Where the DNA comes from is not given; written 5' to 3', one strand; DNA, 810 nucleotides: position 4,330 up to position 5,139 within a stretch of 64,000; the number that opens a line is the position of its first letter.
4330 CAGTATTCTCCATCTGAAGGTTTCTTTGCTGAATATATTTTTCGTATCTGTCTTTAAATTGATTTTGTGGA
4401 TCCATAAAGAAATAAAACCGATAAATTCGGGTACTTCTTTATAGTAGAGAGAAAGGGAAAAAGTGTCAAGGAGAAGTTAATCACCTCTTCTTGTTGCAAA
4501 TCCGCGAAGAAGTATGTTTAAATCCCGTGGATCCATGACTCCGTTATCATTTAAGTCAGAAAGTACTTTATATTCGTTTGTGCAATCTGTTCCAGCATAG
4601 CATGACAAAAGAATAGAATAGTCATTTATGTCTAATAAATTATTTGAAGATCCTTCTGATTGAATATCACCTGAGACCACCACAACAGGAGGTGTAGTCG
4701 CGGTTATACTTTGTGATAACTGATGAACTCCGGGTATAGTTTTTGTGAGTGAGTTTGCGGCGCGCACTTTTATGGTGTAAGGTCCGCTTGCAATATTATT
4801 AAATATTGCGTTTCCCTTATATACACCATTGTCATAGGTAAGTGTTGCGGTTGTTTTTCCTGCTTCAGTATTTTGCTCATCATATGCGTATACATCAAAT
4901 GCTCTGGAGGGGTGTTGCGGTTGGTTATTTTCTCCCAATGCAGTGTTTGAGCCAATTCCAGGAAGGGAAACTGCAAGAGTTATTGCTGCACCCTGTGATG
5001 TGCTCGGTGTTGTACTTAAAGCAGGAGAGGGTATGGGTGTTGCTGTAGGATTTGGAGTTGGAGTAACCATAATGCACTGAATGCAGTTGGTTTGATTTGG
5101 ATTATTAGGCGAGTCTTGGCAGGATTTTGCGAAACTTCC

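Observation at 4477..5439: Dockerin-like calcium-binding module at the C-terminus of a Pro/Thr-rich surface protein in a CPR-like genome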

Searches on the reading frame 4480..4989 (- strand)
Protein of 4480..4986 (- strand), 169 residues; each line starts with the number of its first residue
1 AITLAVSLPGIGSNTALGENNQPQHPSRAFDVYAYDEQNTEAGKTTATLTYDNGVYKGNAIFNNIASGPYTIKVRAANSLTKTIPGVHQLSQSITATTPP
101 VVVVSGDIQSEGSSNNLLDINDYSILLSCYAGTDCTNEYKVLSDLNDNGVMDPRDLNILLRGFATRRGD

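Call 5: search_protein_families(library=pfam, proteins=[window:4480-4986:-], max_evalue=10)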
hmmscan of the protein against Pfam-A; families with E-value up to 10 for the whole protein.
seq(169 aa): 3 families
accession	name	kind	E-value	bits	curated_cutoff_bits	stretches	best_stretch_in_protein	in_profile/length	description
PF07495.19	Y_Y_Y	-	0.0012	19.1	26.6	1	54-80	28-50/65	Y_Y_Y domain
PF17210.9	SdrD_B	-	0.0066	17.1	29.7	1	41-85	34-75/112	SdrD B-like domain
PF13620.12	CarboxypepD_reg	-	0.054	14.3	32.3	1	39-87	23-67/82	Carboxypeptidase regulatory-like domain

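Call 8: search_solved_structures(query=window:4480-4986:-, max_evalue=10, show_alignments=3)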
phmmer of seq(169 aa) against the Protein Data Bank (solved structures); distinct sequences matched with E-value up to 10: 11.
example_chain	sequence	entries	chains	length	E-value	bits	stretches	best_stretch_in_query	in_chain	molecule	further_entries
4u3s_B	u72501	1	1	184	1.9e-09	41.2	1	43-163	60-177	Cellulosomal scaffoldin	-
4wi0_B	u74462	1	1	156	2.4e-09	40.8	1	43-164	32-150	Cellulosomal scaffoldin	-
2b59_B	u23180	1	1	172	3.9e-06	30.4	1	49-165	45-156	Cellulosomal scaffolding protein A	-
3kcp_A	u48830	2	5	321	1.2e-05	28.8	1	49-165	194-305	Cellulosomal-scaffolding protein A | Cellulosome anchoring protein cohesin region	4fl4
5g5d_B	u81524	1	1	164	3e-05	27.5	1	49-166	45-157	CELLULOSOMAL-SCAFFOLDING PROTEIN A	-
5k39_B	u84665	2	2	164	0.00033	24.1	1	42-164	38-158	Dockerin module from a protein of unknown function | Ig domain protein group 2 domain protein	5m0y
8x39_A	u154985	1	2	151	0.13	15.7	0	113-165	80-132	Serine protease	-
8x3a_A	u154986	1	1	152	0.13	15.6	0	113-165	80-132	Serine protease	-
5w1d_A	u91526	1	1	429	0.26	14.7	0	19-90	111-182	Protocadherin-15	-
6kg9_A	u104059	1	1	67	0.85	13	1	140-162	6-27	And cellulose-binding endoglucanase family 9 CelL ortholog dockerin domain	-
11iy_C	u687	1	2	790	0.93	12.9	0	19-90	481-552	Protocadherin-15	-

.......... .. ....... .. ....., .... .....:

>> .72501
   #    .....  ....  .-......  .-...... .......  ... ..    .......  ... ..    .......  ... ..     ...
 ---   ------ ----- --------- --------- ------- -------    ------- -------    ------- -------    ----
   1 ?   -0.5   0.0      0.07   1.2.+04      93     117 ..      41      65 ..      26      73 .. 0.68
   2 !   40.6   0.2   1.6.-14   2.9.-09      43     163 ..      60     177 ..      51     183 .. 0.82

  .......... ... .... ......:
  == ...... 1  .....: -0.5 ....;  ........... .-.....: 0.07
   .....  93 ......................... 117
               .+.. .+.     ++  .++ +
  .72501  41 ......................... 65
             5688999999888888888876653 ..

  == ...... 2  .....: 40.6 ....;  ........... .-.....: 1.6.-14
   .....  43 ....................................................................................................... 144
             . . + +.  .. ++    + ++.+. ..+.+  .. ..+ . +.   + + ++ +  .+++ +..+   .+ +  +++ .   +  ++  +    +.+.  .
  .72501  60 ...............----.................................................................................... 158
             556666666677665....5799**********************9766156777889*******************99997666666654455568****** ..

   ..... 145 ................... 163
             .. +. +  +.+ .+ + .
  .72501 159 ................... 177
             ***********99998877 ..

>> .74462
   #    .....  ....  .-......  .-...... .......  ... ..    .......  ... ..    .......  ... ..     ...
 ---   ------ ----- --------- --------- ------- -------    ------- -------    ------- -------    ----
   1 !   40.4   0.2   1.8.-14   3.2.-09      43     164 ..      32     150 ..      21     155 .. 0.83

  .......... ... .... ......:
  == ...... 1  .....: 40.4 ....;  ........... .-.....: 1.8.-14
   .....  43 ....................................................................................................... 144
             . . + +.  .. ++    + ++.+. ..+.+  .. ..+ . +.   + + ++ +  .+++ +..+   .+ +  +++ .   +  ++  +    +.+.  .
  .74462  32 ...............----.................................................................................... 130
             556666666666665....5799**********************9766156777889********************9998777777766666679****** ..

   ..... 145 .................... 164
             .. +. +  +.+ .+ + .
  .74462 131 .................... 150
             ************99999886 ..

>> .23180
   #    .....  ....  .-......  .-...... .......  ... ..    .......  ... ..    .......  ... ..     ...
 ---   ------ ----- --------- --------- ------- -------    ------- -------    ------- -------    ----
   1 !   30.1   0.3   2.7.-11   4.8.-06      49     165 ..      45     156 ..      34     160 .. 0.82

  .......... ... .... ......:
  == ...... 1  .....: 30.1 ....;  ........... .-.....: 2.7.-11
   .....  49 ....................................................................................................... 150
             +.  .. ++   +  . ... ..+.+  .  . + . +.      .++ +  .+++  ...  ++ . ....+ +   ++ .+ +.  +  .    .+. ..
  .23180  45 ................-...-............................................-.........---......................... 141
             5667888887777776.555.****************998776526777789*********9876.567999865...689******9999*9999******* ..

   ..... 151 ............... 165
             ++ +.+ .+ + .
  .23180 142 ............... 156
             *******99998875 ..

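Call 23: search_solved_structures(query=A1, max_evalue=1, show_alignments=2)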
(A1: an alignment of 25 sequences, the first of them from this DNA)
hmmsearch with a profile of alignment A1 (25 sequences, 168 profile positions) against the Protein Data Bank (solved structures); distinct sequences matched with E-value up to 1: 41.
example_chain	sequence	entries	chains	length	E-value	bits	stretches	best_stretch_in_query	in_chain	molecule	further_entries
2b59_B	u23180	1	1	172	3.8e-12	49.5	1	68-166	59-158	Cellulosomal scaffolding protein A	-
4u3s_B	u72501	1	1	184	1.3e-11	47.7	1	58-167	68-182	Cellulosomal scaffoldin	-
3kcp_A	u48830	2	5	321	1.5e-11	47.6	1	69-166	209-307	Cellulosomal-scaffolding protein A | Cellulosome anchoring protein cohesin region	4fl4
4wi0_B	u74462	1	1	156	1.8e-11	47.3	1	58-165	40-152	Cellulosomal scaffoldin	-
5g5d_B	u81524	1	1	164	6.2e-11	45.6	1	68-166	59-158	CELLULOSOMAL-SCAFFOLDING PROTEIN A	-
5k39_B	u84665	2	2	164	4.1e-08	36.4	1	71-163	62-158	Dockerin module from a protein of unknown function | Ig domain protein group 2 domain protein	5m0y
2yik_A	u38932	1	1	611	1.3e-07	34.7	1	99-160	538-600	ENDOGLUCANASE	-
4fl4_A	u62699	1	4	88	5e-07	32.9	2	135-160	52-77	Glycoside hydrolase family 9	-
2y3n_B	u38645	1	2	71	8.3e-07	32.2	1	108-165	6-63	CELLULOSOMAL FAMILY-48 PROCESSIVE GLYCOSIDE HYDROLASE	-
5lxv_B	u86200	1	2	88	3.3e-06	30.2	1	103-156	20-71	Carbohydrate-binding protein WP_009985128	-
8x39_A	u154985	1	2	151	2.3e-05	27.4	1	108-160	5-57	Serine protease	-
8x3a_A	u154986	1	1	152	2.4e-05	27.4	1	108-160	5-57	Serine protease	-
1daq_A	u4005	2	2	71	0.0001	25.3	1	139-161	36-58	ENDOGLUCANASE SS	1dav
2mte_A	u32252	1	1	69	0.00011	25.2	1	139-161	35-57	Cellulose 1,4-beta-cellobiosidase (reducing end) CelS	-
1ohz_B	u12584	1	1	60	0.00013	25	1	108-160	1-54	ENDO-1,4-BETA-XYLANASE Y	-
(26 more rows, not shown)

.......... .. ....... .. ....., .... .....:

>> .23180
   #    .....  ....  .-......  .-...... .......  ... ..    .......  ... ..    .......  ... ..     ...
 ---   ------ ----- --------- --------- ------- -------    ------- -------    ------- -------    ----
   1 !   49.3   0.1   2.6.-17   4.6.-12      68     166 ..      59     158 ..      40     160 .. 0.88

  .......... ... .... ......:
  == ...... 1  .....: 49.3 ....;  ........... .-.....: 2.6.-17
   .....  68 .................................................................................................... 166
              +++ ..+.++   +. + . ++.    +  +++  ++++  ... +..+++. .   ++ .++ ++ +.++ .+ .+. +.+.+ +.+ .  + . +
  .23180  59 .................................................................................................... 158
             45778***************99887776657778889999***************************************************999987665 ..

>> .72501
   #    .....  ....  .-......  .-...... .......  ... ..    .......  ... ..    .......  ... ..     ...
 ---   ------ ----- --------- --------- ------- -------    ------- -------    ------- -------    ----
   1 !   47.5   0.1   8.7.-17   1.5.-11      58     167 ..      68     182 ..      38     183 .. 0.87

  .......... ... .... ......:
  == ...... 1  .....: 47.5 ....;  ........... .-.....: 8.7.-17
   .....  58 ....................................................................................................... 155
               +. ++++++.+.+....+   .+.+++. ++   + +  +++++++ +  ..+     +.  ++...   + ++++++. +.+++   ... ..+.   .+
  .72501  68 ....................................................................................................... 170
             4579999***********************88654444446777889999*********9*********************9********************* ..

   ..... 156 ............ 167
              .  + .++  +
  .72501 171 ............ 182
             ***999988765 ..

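Call 27: find_related_loci(query=A2, collection=genome_contigs, flank=6000)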
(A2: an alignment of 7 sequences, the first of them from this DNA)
Query A2 (170 aa) in genome_contigs; peptide patterns used: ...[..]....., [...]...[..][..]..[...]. (x = any residue, [..] = any of these).
600 stretches matched a pattern (row limit reached: there are more); 7 encode a relative of the query (tblastn E <= 1e-3); 7 distinct loci.
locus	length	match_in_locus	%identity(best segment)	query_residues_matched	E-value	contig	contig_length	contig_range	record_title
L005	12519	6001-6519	33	3-170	2e-20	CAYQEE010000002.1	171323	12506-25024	MAG TPA_asm: uncultured Gammaproteobacteria bacterium isolate SRP272529_co2_240 genome assembly, contig: NODE_52_length_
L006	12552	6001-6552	32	3-170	9e-19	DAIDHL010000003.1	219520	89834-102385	MAG TPA_asm: Candidatus Levyibacteriota bacterium isolate clean344 NODE_3_length_219520_cov_5.618858, whole genome shotg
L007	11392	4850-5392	29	3-169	1e-13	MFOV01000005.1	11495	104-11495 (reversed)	MAG: Candidatus Levybacteria bacterium RIFCSPLOWO2_01_FULL_39_10 rifcsplowo2_01_scaffold_17128, whole genome shotgun seq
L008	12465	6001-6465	25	24-169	6e-9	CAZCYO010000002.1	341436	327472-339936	MAG TPA_asm: uncultured Gammaproteobacteria bacterium isolate SRP278252_co1_715 genome assembly, contig: NODE_15_length_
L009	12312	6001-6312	27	58-167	7e-8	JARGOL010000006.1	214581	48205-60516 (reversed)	MAG: Alcanivoracaceae bacterium isolate bin_em_oilr2.007 NODE_62_length_214581_cov_8.636967, whole genome shotgun sequen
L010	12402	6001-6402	33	11-166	1e-6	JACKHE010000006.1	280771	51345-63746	MAG: Phycisphaeraceae bacterium isolate HK-STAS-PLAN-10 HK-STAS-PLAN-10_6, whole genome shotgun sequence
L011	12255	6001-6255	33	69-164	2e-6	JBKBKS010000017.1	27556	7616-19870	MAG: Fimbriimonadales bacterium isolate 21I_052.bin.29 NODE_17_length_27556_cov_4.737036, whole genome shotgun sequence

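Call 28: predict_structure(alignment_id=A1)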
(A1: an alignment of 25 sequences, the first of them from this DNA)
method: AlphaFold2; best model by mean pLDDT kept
length: 170 residues; sequences in the alignment: 25
mean_pLDDT: 94.9   pTM: 0.88
mean pLDDT of the five models: 94.9, 94.6, 93.9, 92.9, 92.7
residues with pLDDT >= 90: 153; 70-90: 17; 50-70: 0; < 50: 0
segments of 3 or more residues with pLDDT < 50: none
pLDDT, mean of each block of 10 residues (from residue 1): 97 89 97 98 98 97 96 97 97 95 96 91 96 93 95 93 90
secondary structure, 60 per line:
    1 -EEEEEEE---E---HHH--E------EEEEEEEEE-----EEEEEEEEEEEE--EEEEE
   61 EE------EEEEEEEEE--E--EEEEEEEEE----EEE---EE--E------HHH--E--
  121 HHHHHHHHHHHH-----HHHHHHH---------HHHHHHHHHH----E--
elements in order: E2-8 E28-36 E42-53 E56-62 E69-77 E83-91 E96-98 H121-132 H138-144 H154-163

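Call 34: fold_search(model_id=the predicted structure, library=pdb)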
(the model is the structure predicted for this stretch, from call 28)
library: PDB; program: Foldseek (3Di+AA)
matches with E <= 10: 1404; with E <= 0.001: 5
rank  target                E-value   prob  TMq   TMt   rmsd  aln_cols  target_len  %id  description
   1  4u3s_B                2.4e-06  1.00  0.55  0.59   5.6       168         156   23  Crystal structure of Coh3ScaB-XDoc_M1ScaA complex: A N-terminal interface mutant of type II Cohesin-X-Dockerin complex (released 2015-07-29)
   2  4wi0_B                2.4e-06  1.00  0.54  0.58   5.6       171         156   21  Crystal structure of Coh3ScaB-XDoc_M2ScaA complex: A C-terminal interface mutant of type II Cohesin-X-Dockerin complex (released 2015-10-07)
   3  2b59_B                6.8e-06  1.00  0.56  0.60   5.5       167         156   18  The type II cohesin dockerin complex (released 2005-10-11)
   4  5k39_B                1.8e-05  1.00  0.61  0.66   4.8       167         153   17  THE TYPE II COHESIN DOCKERIN COMPLEX FROM CLOSTRIDIUM THERMOCELLUM (released 2017-03-29)
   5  5m0y_B                1.8e-05  1.00  0.58  0.62   5.1       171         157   15  Crystal Structure of the CohScaA-XDocCipB type II complex from Clostridium thermocellum at 1.5Angstrom resolution (released 2017-09-06)
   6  6yoa_A                1.1e-03  1.00  0.33  0.39   6.9       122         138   10  Lig v 1 structure and the inflammatory response to the Ole e 1 protein family (released 2020-05-13)
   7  4z8w                  2.4e-03  0.93  0.28  0.35   7.8       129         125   12  Crystal Structure of the Major Plantain Pollen Allergen Pla l 1 (released 2016-07-06)
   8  3r4r_B                3.3e-03  0.92  0.28  0.20   6.7       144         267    8  Crystal structure of a fimbrial assembly protein (BDI_3522) from Parabacteroides distasonis ATCC 8503 at 2.38 A resolu (released 2011-03-30)
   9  6yoa_B                3.7e-03  0.95  0.31  0.36   9.5       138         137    9  Lig v 1 structure and the inflammatory response to the Ole e 1 protein family (released 2020-05-13)
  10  3r4r_A                1.0e-02  0.97  0.36  0.25   5.8       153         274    8  Crystal structure of a fimbrial assembly protein (BDI_3522) from Parabacteroides distasonis ATCC 8503 at 2.38 A resolu (released 2011-03-30)
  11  7kra_G                1.1e-02  0.72  0.28  0.30   9.7       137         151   10  Cryo-EM structure of Saccharomyces cerevisiae ER membrane protein complex bound to Fab-DH4 in lipid nanodiscs (released 2020-12-02)
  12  4g5a_A                1.6e-02  0.99  0.26  0.41   3.7        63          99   13  Crystal structure of a putative member of duf 3244 protein family (BT_1867) from Bacteroides thetaiotaomicron VPI-5482 (released 2012-09-19)
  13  3liu_B                2.2e-02  0.97  0.37  0.19   4.9       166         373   10  Crystal structure of Putative cell adhesion protein (YP_001304840.1) from Parabacteroides distasonis ATCC 8503 at 2.05 (released 2010-02-09)
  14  8uin_A                2.4e-02  0.85  0.29  0.10  10.0       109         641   10  Structure of the C3bBb-albicin complex (released 2024-05-08)
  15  8sgn_G                2.4e-02  0.30  0.21  0.11   8.4       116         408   11  Crystal structure of Epstein-Barr virus glycoprotein 350 (gp350) in complex with Cy651H02, a monoclonal antibody isola (released 2024-04-17)
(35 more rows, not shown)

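Call 57: search_protein_families(library=pfam, proteins=[L006:4489-6552:+, L007:3347-5407:+, L008:4309-6468:+, L005:4483-6519:+, L006:6560-7180:+, L007:5435-6040:+, L008:6362-7165:+], max_evalue=0.01)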
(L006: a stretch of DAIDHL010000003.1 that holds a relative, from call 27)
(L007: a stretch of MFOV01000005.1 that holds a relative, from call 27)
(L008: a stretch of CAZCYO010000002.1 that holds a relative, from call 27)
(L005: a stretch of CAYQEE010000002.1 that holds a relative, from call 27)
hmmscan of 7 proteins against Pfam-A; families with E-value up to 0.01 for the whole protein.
L006:4489-6552:+ (688 aa): 0 families

L007:3347-5407:+ (687 aa): 5 families
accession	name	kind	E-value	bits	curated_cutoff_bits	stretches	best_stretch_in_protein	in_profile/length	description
PF00092.34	VWA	-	2.6e-16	60.8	23.8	1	47-232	1-173/174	von Willebrand factor type A domain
PF13519.12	VWA_2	-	7.9e-14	52.6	27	1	48-158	1-107/107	von Willebrand factor type A domain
PF17210.9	SdrD_B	-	1.2e-12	48.5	29.7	1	242-313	2-74/112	SdrD B-like domain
PF13620.12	CarboxypepD_reg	-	2.6e-05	24.9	32.3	1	256-302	6-53/82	Carboxypeptidase regulatory-like domain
PF17802.7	SpaA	-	0.004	17.7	23.1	0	258-301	9-56/91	Prealbumin-like fold domain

L008:4309-6468:+ (720 aa): 2 families
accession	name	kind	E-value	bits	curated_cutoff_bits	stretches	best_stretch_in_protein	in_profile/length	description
PF00963.24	Cohesin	-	9.4e-05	23.1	24.1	1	57-177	11-130/139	Cohesin domain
PF17210.9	SdrD_B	-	0.00074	20.1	29.7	1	418-480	22-82/112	SdrD B-like domain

L005:4483-6519:+ (679 aa): 2 families
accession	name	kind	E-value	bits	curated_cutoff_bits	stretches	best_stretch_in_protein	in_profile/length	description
PF00404.24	Dockerin_1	-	2.7e-12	47.2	22.9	2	617-673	1-56/57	Dockerin type I domain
PF00963.24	Cohesin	-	2.6e-05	24.9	24.1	1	108-226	2-117/139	Cohesin domain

L006:6560-7180:+ (207 aa): 1 family
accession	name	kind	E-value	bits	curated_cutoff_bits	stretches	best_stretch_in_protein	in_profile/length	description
PF00963.24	Cohesin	-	2.4e-06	28.2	24.1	1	93-180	24-115/139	Cohesin domain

L007:5435-6040:+ (202 aa): 1 family
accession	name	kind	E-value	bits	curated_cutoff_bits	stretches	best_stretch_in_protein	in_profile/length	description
PF00963.24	Cohesin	-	1.2e-06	29.2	24.1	1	84-192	18-132/139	Cohesin domain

L008:6362-7165:+ (268 aa): 1 family
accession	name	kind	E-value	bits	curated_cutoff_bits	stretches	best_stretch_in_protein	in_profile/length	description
PF00963.24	Cohesin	-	4.2e-07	30.7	24.1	1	125-205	16-102/139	Cohesin domain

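Call 59: search_protein_representatives(alignment_id=A1)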
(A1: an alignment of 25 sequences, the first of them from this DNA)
Query: 25 sequences, 168 profile positions. Proteins with E-value up to 0.001 (for the whole library): 10001; up to 1e-10: 2292; up to 1e-30: 930. The best 150 are listed.
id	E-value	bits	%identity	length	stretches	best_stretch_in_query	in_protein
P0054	3.0e-62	225.6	-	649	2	2-168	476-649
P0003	6.2e-60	218.1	-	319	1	1-168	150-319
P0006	3.3e-57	209.2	-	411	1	3-168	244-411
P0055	4.6e-55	202.2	-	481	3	2-168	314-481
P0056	2.0e-54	200.2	-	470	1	2-168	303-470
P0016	9.1e-54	198.0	-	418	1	1-168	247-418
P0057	1.6e-53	197.3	-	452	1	4-168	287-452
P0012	1.3e-52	194.3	-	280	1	1-168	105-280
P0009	1.4e-52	194.1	-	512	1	3-168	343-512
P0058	1.7e-52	193.9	-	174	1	2-168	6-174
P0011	3.2e-52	193.0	-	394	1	2-168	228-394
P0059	3.9e-52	192.7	-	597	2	2-168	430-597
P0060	4.7e-52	192.4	-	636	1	1-168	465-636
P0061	6.0e-52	192.1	-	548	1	1-168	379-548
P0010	1.1e-51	191.3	-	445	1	2-168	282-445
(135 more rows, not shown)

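Call 88: search_protein_families(library=pfam, alignment_id=A8, max_evalue=0.001)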
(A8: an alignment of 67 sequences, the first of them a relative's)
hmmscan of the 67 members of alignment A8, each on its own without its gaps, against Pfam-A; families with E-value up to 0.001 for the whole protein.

A. member 1, P0093 (716 aa): 3 families
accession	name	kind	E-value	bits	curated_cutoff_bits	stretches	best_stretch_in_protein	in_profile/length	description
PF00404.24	Dockerin_1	-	1.7e-07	31.8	22.9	1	659-706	2-52/57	Dockerin type I domain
PF14295.12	PAN_4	-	8.6e-07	29.3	27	1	310-361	1-51/51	PAN domain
PF00024.32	PAN_1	-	0.00027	21.2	21.4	1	331-367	22-58/76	PAN domain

B. families by the number of members that match (of 67 scanned): 22 families
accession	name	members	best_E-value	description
PF00404.24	Dockerin_1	36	6e-14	Dockerin type I domain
PF17210.9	SdrD_B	9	8.9e-24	SdrD B-like domain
PF00188.32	CAP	7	4.3e-18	Cysteine-rich secretory protein family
PF00041.27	fn3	6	9.3e-16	Fibronectin type III domain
PF00963.24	Cohesin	5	3.4e-15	Cohesin domain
PF13620.12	CarboxypepD_reg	4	3.3e-14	Carboxypeptidase regulatory-like domain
PF13715.12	CarbopepD_reg_2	3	1.4e-06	CarboxypepD_reg-like domain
PF18962.6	Por_Secre_tail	3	0.00021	Secretion system C-terminal sorting domain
PF14295.12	PAN_4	2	1.4e-12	PAN domain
PF17802.7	SpaA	2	4.2e-08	Prealbumin-like fold domain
PF16656.11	Pur_ac_phosph_N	2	7.5e-07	Purple acid Phosphatase, N-terminal domain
PF07495.19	Y_Y_Y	2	0.00055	Y_Y_Y domain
PF00092.34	VWA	1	3.9e-17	von Willebrand factor type A domain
PF13519.12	VWA_2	1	7.8e-16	von Willebrand factor type A domain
PF05548.17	Peptidase_M11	1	1.3e-05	Gametolysin peptidase M11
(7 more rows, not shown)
